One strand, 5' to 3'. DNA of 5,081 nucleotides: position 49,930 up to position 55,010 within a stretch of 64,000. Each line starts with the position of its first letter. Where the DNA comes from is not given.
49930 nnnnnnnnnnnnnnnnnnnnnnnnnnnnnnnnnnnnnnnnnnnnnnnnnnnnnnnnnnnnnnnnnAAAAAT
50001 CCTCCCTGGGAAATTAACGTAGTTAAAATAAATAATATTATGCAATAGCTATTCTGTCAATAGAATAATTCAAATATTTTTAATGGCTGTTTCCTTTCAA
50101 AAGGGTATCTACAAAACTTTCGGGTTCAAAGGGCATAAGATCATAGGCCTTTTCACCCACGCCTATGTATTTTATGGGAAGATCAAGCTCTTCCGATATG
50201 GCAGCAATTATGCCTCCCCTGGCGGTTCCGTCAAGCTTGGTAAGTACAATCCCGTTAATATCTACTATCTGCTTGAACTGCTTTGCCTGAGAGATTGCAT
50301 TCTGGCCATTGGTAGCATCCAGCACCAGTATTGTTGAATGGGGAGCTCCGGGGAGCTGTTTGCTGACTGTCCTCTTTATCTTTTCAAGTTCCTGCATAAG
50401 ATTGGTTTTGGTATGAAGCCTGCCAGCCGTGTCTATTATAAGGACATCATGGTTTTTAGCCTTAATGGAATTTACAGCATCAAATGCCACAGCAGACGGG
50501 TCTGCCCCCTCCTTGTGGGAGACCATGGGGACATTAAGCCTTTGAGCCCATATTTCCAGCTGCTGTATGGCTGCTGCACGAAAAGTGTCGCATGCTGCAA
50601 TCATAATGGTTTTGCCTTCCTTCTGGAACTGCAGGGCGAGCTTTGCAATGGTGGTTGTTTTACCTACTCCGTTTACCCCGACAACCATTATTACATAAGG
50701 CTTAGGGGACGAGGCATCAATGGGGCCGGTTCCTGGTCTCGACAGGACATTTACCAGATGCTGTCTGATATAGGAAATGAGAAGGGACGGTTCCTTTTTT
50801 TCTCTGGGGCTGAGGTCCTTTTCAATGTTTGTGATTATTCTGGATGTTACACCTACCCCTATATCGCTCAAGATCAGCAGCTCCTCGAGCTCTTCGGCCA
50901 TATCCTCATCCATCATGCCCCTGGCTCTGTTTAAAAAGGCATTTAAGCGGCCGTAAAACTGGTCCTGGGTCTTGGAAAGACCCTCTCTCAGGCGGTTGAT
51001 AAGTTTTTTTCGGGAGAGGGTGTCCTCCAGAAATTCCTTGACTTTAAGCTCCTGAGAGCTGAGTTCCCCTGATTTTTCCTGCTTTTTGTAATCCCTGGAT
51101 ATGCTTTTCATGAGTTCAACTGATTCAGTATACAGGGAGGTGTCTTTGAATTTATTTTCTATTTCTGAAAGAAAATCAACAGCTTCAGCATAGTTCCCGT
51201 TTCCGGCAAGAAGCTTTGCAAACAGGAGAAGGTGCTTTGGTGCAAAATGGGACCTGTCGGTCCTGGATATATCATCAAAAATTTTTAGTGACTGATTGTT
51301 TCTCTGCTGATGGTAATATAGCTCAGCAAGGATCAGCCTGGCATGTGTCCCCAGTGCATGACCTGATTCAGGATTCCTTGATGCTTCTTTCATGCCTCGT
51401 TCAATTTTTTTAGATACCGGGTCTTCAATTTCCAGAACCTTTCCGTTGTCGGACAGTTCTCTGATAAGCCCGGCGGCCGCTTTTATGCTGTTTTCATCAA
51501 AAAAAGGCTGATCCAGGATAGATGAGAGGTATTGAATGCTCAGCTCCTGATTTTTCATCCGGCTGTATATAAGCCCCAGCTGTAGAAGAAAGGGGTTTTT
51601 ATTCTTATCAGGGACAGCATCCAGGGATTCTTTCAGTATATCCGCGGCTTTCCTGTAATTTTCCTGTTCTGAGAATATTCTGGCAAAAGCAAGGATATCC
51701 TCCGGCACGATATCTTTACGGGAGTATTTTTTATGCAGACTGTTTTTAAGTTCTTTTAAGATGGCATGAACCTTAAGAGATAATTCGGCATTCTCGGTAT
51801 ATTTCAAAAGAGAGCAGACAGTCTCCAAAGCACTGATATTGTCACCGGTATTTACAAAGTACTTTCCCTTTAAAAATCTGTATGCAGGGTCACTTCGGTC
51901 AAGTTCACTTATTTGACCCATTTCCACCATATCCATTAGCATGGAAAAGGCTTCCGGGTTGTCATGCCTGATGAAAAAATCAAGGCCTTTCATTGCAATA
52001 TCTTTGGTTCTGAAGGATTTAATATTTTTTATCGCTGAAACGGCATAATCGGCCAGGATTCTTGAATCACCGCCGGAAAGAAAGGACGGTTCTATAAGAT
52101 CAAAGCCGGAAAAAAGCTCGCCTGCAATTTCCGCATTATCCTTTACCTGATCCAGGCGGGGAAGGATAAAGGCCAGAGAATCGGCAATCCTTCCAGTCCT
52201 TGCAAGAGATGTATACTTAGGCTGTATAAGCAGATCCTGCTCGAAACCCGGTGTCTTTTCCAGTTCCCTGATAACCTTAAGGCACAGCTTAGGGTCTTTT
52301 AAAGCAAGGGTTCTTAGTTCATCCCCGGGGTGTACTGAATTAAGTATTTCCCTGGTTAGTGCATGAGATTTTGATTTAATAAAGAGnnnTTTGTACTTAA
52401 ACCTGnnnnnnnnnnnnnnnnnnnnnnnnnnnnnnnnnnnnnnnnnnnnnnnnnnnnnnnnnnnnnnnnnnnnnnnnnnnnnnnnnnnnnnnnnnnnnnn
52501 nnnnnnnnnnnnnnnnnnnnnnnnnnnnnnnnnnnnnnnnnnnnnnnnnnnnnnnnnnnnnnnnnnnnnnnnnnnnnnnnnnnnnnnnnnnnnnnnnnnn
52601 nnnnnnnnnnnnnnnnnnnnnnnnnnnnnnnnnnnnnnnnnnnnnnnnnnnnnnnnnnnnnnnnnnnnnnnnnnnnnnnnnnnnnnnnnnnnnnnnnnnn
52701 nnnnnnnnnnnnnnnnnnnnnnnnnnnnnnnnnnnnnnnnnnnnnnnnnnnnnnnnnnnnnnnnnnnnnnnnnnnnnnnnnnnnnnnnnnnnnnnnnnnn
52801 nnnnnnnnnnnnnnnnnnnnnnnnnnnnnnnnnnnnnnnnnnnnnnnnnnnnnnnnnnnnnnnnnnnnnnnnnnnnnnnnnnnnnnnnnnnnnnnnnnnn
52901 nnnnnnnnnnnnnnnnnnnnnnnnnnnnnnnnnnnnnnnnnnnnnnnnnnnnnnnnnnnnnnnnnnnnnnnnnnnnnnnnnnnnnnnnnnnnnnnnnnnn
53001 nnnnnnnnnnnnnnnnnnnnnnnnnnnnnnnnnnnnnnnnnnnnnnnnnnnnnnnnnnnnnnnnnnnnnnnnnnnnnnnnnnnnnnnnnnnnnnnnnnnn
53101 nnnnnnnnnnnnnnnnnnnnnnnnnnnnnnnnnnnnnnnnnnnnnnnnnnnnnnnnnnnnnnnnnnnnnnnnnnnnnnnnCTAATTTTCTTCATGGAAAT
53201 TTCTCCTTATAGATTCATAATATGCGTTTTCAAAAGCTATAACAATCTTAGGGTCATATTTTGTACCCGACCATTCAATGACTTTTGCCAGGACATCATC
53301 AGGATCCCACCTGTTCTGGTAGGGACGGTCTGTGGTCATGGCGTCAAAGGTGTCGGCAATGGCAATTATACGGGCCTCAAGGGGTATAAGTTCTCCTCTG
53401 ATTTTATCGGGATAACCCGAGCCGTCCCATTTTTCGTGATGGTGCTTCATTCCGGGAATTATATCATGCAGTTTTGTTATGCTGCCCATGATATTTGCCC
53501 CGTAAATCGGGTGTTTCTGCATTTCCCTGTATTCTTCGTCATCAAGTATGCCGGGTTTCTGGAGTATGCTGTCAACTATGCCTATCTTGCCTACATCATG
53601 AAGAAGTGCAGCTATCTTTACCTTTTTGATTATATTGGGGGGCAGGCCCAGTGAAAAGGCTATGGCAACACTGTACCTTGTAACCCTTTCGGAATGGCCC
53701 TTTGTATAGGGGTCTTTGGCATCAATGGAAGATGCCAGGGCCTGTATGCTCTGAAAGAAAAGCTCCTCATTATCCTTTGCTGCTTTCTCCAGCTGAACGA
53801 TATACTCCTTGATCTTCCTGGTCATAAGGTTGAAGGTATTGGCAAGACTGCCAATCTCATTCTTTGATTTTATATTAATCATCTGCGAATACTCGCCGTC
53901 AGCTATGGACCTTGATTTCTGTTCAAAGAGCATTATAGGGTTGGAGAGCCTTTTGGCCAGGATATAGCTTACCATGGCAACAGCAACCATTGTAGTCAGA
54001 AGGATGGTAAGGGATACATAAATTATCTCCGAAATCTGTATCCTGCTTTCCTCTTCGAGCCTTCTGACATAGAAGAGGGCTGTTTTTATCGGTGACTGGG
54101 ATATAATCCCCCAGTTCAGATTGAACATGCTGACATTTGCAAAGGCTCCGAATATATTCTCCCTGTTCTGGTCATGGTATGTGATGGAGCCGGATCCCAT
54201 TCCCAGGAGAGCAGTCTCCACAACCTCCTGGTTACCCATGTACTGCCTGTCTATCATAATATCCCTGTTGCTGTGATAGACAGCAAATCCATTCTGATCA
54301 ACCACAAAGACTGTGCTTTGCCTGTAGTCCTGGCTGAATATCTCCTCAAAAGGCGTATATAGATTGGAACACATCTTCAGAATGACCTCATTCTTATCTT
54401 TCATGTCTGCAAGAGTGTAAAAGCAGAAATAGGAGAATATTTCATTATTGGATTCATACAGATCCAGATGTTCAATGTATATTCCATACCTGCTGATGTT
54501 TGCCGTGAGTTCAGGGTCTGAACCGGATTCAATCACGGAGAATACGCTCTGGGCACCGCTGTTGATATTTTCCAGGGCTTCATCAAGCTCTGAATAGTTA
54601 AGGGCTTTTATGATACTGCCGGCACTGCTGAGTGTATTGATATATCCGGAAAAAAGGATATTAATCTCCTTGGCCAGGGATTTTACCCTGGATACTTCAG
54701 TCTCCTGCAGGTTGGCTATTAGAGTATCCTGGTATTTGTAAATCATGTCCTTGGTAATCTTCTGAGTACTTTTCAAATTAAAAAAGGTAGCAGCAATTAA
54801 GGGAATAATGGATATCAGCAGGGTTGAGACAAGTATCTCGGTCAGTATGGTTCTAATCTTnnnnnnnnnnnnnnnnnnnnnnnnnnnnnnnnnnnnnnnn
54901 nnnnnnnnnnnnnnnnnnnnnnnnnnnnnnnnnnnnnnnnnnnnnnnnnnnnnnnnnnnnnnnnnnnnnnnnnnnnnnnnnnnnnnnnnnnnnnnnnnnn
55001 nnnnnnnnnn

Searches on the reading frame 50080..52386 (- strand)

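Call 60: search_protein_families(library=pfam, proteins=[window:50080-52386:-], max_evalue=0.00001)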
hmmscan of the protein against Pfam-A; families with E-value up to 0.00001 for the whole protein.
window:50080-52386:- (768 aa): 7 families
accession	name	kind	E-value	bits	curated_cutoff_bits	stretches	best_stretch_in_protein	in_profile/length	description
PF00448.28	SRP54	-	1.8e-79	266.4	22.7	1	563-763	1-195/196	SRP54-type protein, GTPase domain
PF02881.24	SRP54_N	-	2e-09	38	22.4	1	479-544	3-75/75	SRP54-type protein, helical bundle domain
PF14559.12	TPR_19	-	3.9e-07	30.7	25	0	348-379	26-57/68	Tetratricopeptide repeat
PF13604.12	AAA_30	-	2.1e-06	28.1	27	1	565-661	20-104/191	AAA domain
PF13424.12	TPR_12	-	4.8e-06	27.1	30.1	0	353-408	9-70/77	Tetratricopeptide repeat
PF13401.12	AAA_22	-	5e-06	27.3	27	0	564-671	6-108/130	AAA domain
PF13174.12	TPR_6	-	7e-06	26.8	26.3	0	267-293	3-29/33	Tetratricopeptide repeat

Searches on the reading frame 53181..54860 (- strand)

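Call 60: search_protein_families(library=pfam, proteins=[window:53181-54860:-], max_evalue=0.00001)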
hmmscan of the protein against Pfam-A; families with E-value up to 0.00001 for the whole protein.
window:53181-54860:- (559 aa): 3 families
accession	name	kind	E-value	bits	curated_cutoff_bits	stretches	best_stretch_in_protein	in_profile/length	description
PF13487.12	HD_5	-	8.3e-36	123.7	27.2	1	376-539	4-170/170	HD domain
PF01966.28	HD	-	1.5e-20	74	22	1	388-508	3-116/116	HD domain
PF00672.30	HAMP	-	1.3e-08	35.5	25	1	301-351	2-52/53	HAMP domain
